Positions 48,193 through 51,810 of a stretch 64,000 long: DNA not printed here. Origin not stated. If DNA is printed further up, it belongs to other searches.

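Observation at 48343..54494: Low-GC four-gene operon (KAP P-loop NTPase, 317 aa, 202 aa, 1105 aa): candidate undescribed defence-like system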

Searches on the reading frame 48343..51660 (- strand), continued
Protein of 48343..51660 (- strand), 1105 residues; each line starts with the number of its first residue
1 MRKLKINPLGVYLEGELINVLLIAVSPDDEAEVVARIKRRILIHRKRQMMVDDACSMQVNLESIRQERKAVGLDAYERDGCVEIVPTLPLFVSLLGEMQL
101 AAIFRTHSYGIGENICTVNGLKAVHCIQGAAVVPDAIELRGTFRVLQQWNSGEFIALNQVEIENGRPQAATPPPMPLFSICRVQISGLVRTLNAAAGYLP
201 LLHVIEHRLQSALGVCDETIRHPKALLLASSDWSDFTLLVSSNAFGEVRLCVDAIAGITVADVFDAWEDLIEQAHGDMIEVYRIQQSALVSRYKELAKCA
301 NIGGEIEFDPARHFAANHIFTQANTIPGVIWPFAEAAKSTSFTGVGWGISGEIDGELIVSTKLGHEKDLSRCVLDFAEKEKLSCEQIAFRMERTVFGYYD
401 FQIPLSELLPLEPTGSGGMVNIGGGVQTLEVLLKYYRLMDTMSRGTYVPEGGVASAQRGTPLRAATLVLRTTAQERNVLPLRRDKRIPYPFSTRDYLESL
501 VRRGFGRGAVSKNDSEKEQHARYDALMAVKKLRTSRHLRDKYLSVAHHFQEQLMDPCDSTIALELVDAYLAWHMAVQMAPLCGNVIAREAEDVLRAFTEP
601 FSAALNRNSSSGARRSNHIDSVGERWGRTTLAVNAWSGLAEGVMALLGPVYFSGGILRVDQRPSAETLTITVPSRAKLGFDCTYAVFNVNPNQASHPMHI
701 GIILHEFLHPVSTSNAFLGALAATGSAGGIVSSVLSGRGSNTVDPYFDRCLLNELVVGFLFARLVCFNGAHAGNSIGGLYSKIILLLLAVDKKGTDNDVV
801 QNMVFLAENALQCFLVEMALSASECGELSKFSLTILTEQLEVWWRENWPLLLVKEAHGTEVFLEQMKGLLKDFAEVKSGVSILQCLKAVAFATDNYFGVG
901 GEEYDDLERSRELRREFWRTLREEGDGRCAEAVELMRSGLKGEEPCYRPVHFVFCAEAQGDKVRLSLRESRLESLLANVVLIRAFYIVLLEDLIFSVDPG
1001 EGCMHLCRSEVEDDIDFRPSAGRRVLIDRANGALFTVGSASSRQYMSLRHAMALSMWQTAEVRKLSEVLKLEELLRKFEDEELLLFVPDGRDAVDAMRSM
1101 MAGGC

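Call 61: find_encoding_contigs(protein=P0034, flank=10000, max_places=2)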
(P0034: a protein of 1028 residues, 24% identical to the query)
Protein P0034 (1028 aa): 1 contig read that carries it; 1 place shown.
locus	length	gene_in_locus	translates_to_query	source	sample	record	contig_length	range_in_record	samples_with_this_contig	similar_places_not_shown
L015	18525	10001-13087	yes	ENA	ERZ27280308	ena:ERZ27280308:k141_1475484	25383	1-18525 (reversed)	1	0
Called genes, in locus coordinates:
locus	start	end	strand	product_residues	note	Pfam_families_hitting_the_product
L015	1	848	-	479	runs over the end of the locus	PF01895:PhoU (faint)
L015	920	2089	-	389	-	PF01408:GFO_IDH_MocA, PF02894:GFO_IDH_MocA_C, PF22725:GFO_IDH_MocA_C3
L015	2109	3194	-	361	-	PF01636:APH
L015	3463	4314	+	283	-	PF03629:SASA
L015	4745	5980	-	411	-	PF13173:AAA_14, PF13635:DUF4143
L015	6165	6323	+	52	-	-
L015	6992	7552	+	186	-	-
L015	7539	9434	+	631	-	PF24391:HD-CE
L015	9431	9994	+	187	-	-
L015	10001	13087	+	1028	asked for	-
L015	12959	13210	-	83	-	-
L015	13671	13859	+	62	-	-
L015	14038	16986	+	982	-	PF20473:MmeI_Mtase (faint), PF07669:Eco57I, PF02384:N6_Mtase (weak), PF12950:TaqI_C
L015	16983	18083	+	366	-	PF07510:GmrSD_C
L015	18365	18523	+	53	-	?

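Call 62: predict_structure(alignment_id=A1)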
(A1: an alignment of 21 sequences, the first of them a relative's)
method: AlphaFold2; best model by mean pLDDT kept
length: 1105 residues; sequences in the alignment: 21
mean_pLDDT: 79.6   pTM: 0.87
mean pLDDT of the five models: 79.6, 78.1, 77.4, 76.2, 74.7
residues with pLDDT >= 90: 282; 70-90: 593; 50-70: 134; < 50: 96
segments of 3 or more residues with pLDDT < 50: 79-85, 413-422, 448-457, 475-487, 508-519, 609-628, 738-743, 940-943, 957-962
pLDDT, mean of each block of 10 residues (from residue 1): 85 87 88 90 84 90 86 56 57 91 85 81 86 83 86 80 63 79 90 90 93 71 88 84 91 91 91 87 89 84 59 80 90 89 81 89 85 89 80 63 86 47 72 92 64 52 88 53 47 86 70 45 74 86 87 84 89 82 74 85 69 40 45 88 91 87 83 66 88 84 94 89 72 56 56 91 80 62 92 80 89 92 85 89 89 73 91 73 87 88 81 91 81 73 66 65 75 94 91 63 81 80 86 85 87 91 91 87 80 78 56
secondary structure, 60 per line:
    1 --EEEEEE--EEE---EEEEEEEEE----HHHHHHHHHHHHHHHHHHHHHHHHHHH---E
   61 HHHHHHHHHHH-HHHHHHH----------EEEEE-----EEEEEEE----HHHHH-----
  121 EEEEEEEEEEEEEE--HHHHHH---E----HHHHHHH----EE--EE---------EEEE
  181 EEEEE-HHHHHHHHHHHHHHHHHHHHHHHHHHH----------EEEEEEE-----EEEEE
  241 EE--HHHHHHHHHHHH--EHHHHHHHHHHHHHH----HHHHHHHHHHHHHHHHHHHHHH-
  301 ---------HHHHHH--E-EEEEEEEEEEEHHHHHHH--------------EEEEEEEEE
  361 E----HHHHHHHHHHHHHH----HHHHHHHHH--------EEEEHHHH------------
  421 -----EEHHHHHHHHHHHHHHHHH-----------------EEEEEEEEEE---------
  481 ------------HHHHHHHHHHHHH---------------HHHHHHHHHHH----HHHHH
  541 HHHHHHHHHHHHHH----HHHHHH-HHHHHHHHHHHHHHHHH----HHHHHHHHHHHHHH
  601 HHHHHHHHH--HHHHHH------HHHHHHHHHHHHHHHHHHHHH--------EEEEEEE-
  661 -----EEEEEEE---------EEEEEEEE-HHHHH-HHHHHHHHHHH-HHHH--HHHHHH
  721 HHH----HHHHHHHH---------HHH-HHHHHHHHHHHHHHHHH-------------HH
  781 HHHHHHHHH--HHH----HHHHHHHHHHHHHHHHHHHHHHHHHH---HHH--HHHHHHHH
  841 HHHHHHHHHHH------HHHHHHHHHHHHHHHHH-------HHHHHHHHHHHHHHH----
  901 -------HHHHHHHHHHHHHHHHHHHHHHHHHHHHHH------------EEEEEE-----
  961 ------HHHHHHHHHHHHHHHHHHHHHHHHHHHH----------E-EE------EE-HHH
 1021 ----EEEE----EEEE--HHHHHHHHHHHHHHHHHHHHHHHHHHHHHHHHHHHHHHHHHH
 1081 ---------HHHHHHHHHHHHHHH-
elements in order (helices of 4 or more, strands of 3 or more residues): E3-8 E11-13 E17-25 H30-56 H61-71 H73-79 E90-94 E100-106 H111-115 E121-134 H137-142 H151-157 E177-185 H187-213 E224-230 E236-242 H245-256 H260-273 H278-299 H310-315 E320-330 H331-337 E352-361 H366-379 H384-392 E401-404 H405-408 H428-444 E462-471 H493-505 H521-531 H536-554 H559-564 H566-582 H587-609 H612-617 H624-644 E653-659 E666-672 E682-689 H691-695 H697-707 H709-712 H715-723 H728-735 H749-765 H779-789 H799-824 H833-851 H858-874 H882-896 H908-937 E950-955 H967-994 E1025-1028 E1033-1036 H1039-1080 H1090-1104

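Call 66: fold_search(model_id=the predicted structure, library=pdb)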
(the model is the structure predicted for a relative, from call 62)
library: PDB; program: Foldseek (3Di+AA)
matches with E <= 10: 380; with E <= 0.001: 0
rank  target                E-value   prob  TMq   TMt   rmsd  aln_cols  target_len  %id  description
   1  4m06_B                3.3e-03  1.00  0.13  0.49   8.8       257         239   10  Crystal Structure of Mutant Chlorite Dismutase from Candidatus Nitrospira defluvii W145F in Complex with Cyanide (released 2014-01-15)
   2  4m09_E                3.4e-03  1.00  0.13  0.51   7.2       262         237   11  Crystal Structure of Mutant Chlorite Dismutase from Candidatus Nitrospira defluvii W146Y R173Q (released 2014-01-15)
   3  3nn3_A                3.7e-03  1.00  0.12  0.45   9.9       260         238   12  Structure of chlorite dismutase from Candidatus Nitrospira defluvii R173A mutant (released 2010-07-28)
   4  4m05_C                6.6e-03  1.00  0.12  0.49   9.7       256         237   12  Crystal Structure of Mutant Chlorite Dismutase from Candidatus Nitrospira defluvii R173E (released 2014-01-15)
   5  4m09_C                8.1e-03  1.00  0.13  0.50   7.5       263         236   11  Crystal Structure of Mutant Chlorite Dismutase from Candidatus Nitrospira defluvii W146Y R173Q (released 2014-01-15)
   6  4m06_A                9.6e-03  1.00  0.12  0.50   9.9       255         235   12  Crystal Structure of Mutant Chlorite Dismutase from Candidatus Nitrospira defluvii W145F in Complex with Cyanide (released 2014-01-15)
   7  4m05_A                1.0e-02  1.00  0.12  0.48   8.6       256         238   11  Crystal Structure of Mutant Chlorite Dismutase from Candidatus Nitrospira defluvii R173E (released 2014-01-15)
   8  3nn4_A                1.2e-02  1.00  0.12  0.50   9.8       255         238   12  Structure of chlorite dismutase from Candidatus Nitrospira defluvii R173K mutant (released 2010-07-28)
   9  3nn1_A                1.2e-02  1.00  0.12  0.45   9.9       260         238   12  Structure of chlorite dismutase from Candidatus Nitrospira defluvii in complex with imidazole (released 2010-07-28)
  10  9mhq_C                1.6e-02  0.99  0.11  0.44   8.9       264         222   11  G169V variant of Streptomyces coelicolor coproheme decarboxylase in complex with Monovinyl, Monopropionate Deuteroheme (released 2025-10-22)
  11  4m05_B                1.6e-02  1.00  0.13  0.52   6.4       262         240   10  Crystal Structure of Mutant Chlorite Dismutase from Candidatus Nitrospira defluvii R173E (released 2014-01-15)
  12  4m06_C                1.8e-02  1.00  0.11  0.45   9.2       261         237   11  Crystal Structure of Mutant Chlorite Dismutase from Candidatus Nitrospira defluvii W145F in Complex with Cyanide (released 2014-01-15)
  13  3nn2_B                1.9e-02  1.00  0.12  0.47   8.3       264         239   11  Structure of chlorite dismutase from Candidatus Nitrospira defluvii in complex with cyanide (released 2010-07-28)
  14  4m09_A                2.2e-02  1.00  0.13  0.51   7.5       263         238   11  Crystal Structure of Mutant Chlorite Dismutase from Candidatus Nitrospira defluvii W146Y R173Q (released 2014-01-15)
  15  9miq_B                2.9e-02  0.99  0.12  0.48   7.2       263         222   11  Wild-type Coproheme Decarboxylase from Streptomyces Coelicolor in complex with Monovinyl, Monopropionate Deuteroheme (released 2025-10-22)
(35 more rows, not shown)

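Call 67: search_protein_families(library=pfam, alignment_id=A1, max_evalue=1)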
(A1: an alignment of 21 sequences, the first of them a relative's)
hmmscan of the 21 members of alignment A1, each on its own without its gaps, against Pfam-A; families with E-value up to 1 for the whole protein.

A. member 1, P0001 (1105 aa): 1 family
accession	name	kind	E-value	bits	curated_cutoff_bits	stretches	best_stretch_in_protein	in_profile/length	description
PF11586.13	DUF3242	-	0.045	14.1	25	1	825-868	79-121/126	Protein of unknown function (DUF3242)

B. families by the number of members that match (of 21 scanned): 9 families
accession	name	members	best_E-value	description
PF01452.22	Rota_NSP4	1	0.0037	Rotavirus non structural protein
PF18908.5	DUF5663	1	0.015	Protein of unknown function (DUF5663)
PF17116.11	T9SS_plug_1st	1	0.015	Type 9 secretion system plug protein 1st domain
PF17193.9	MukF_C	1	0.023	MukF C-terminal domain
PF11586.13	DUF3242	1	0.045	Protein of unknown function (DUF3242)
PF20323.3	DUF6618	1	0.086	Family of unknown function (DUF6618)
PF13521.12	AAA_28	1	0.086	AAA domain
PF08734.17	GYD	1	0.14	GYD domain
PF06145.16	Corona_NS1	1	0.2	Coronavirus nonstructural protein NS1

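Call 69: search_protein_families(library=pfam, proteins=[L014:619-3024:+, L014:3021-3581:+, L015:6992-7552:+, L015:7539-9434:+, L015:9431-9994:+, L009:8456-9346:+, L009:9343-9963:+, L011:8315-9082:+, L011:9079-9513:+, L008:5435-6028:+], max_evalue=0.05)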
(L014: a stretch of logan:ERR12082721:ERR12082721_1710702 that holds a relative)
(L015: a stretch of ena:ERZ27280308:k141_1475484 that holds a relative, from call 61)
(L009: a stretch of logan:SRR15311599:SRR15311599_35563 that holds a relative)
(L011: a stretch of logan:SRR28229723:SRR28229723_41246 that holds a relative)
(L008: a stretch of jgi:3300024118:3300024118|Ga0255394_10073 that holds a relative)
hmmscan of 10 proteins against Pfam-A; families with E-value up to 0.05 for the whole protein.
L014:619-3024:+ (801 aa): 0 families

L014:3021-3581:+ (186 aa): 0 families

L015:6992-7552:+ (186 aa): 0 families

L015:7539-9434:+ (631 aa): 1 family
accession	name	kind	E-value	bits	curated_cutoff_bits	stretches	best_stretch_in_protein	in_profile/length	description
PF24391.1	HD-CE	-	1.6e-16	61.2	27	1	59-267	2-224/263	HD-CE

L015:9431-9994:+ (187 aa): 0 families

L009:8456-9346:+ (296 aa): 0 families

L009:9343-9963:+ (206 aa): 0 families

L011:8315-9082:+ (255 aa): 0 families

L011:9079-9513:+ (144 aa): 0 families

L008:5435-6028:+ (197 aa): 0 families

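Call 72: fold_search(model_id=the predicted structure, library=viral)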
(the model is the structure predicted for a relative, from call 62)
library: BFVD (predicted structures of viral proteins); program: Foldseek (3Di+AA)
matches with E <= 10: 224; with E <= 0.001: 0
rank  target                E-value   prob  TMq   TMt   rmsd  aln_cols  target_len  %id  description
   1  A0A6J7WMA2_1          9.6e-02  0.06  0.06  0.05  42.8       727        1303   10  Phage tail tape measure protein [uncultured Caudovirales phage]
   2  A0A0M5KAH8            1.2e-01  0.69  0.12  0.31  12.3       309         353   11  (no name in the UniProt tables at hand)
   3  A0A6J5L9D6            1.4e-01  0.20  0.08  0.17  13.1       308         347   11  Uncharacterized protein [uncultured Caudovirales phage]
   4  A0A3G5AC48            2.1e-01  0.84  0.11  0.43  12.1       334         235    7  Antibiotic biosynthesis monooxygenase [Hyperionvirus sp.]
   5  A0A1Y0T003            4.1e-01  0.08  0.07  0.14  31.4       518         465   12  Virion structural protein [Pseudomonas phage Noxifer]
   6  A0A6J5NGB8            4.1e-01  0.04  0.06  0.07  33.7       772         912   12  Large polyvalent protein associated domain-containing protein [uncultured Caudovirales phage]
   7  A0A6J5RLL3            4.8e-01  0.41  0.10  0.16  13.5       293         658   11  VWFA domain containing protein [uncultured Caudovirales phage]
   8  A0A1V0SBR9            4.8e-01  0.07  0.09  0.14  34.5       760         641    9  Peptidase [Catovirus CTV1]
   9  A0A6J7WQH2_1          7.0e-01  0.04  0.06  0.07  25.4       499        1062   10  Large polyvalent protein associated domain-containing protein [uncultured Caudovirales phage]
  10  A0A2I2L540            7.6e-01  0.04  0.06  0.12  26.3       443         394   14  Transport protein (MFS general substrate transporter) [Orpheovirus IHUMI-LCC2]
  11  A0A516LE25            7.9e-01  0.06  0.06  0.08  24.6       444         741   10  (no name in the UniProt tables at hand)
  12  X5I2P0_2              8.2e-01  0.04  0.08  0.09  38.9       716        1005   12  Structural protein [Pseudomonas phage KPP25]
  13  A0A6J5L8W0            9.3e-01  0.04  0.06  0.12  28.7       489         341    6  Flagellar basal-body/hook protein, C-terminal domain containing protein [uncultured Caudovirales phage]
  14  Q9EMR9                9.7e-01  0.02  0.07  0.07  35.8      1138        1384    7  AMV130 [Amsacta moorei entomopoxvirus]
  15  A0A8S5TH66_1          1.1e+00  0.02  0.06  0.09  40.2       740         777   12  Tail tape measure [Siphoviridae sp. ctTfn5]
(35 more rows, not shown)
